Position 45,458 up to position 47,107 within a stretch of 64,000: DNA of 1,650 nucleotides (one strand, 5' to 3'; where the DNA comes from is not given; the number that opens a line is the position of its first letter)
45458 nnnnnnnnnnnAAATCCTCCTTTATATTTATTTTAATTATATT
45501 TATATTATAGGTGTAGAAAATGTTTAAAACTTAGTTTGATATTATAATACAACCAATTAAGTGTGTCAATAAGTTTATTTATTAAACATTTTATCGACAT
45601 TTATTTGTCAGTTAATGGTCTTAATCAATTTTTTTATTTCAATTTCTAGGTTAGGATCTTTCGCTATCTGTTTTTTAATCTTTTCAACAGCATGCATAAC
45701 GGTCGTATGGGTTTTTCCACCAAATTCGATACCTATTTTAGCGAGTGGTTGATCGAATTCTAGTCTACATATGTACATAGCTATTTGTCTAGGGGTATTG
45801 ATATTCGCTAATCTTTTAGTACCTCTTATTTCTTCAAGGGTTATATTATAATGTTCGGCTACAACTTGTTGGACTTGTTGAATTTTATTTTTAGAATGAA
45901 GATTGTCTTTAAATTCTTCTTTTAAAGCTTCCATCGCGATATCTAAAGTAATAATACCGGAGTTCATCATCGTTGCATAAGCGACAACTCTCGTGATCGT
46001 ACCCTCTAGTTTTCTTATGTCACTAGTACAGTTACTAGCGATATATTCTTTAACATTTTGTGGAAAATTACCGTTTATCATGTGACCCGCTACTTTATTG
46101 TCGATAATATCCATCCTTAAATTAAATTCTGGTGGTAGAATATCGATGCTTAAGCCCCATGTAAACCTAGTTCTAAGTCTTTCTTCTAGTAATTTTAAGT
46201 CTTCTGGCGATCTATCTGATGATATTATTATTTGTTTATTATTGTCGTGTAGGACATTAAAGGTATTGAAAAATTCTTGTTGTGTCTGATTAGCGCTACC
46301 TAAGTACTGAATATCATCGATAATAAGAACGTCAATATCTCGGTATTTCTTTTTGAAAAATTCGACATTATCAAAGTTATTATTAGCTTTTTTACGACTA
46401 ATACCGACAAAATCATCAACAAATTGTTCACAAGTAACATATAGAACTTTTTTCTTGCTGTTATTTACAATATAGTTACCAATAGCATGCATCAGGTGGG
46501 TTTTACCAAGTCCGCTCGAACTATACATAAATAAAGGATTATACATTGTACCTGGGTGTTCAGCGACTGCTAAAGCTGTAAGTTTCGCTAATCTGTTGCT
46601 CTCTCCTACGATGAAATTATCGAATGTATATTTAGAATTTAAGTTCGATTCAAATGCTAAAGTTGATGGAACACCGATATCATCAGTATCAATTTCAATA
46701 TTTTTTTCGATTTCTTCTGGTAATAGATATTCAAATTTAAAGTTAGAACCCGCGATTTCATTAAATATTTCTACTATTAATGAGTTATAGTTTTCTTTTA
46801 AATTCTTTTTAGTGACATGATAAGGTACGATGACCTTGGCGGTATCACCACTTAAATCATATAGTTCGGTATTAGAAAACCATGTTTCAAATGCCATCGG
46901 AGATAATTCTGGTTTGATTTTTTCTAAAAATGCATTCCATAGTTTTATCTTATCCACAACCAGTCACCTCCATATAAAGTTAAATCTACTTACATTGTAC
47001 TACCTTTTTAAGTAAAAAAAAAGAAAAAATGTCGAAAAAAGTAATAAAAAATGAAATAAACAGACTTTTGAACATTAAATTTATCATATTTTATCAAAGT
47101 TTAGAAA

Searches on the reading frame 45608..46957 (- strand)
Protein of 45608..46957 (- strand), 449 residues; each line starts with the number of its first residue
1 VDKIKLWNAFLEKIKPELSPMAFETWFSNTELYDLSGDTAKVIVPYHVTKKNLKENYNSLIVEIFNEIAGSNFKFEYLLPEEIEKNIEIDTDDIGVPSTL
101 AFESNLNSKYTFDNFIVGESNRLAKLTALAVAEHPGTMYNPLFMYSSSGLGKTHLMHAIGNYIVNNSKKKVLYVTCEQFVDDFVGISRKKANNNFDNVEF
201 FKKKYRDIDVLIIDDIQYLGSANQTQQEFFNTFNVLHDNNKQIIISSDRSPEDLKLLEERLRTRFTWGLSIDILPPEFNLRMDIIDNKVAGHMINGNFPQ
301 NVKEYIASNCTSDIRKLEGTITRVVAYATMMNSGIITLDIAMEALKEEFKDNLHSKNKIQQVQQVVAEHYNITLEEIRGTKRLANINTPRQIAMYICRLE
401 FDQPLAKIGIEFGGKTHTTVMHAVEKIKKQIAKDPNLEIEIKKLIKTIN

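Call 92: search_protein_families(library=pfam, max_evalue=0.00001, proteins=[window:45608-46957:-])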
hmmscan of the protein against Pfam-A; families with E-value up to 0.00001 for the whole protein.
window:45608-46957:- (449 aa): 5 families
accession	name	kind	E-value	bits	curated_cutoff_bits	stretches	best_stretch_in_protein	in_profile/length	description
PF00308.24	Bac_DnaA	-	3e-63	213.2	23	1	106-272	1-162/162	Bacterial DnaA ATPAse domain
PF08299.17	Bac_DnaA_C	-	6.2e-26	90.7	31.5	1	359-427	1-69/69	Bacterial dnaA protein helix-turn-helix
PF11638.13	DnaA_N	-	8.3e-09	35.5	24.6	1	6-66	3-64/65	DnaA N-terminal domain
PF00004.35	AAA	-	2.1e-08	35.1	21.2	1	143-265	2-123/131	ATPase family associated with various cellular activities (AAA)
PF01695.23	IstB_IS21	-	4e-07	30.2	24.1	1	142-250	95-195/238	IstB-like ATP binding protein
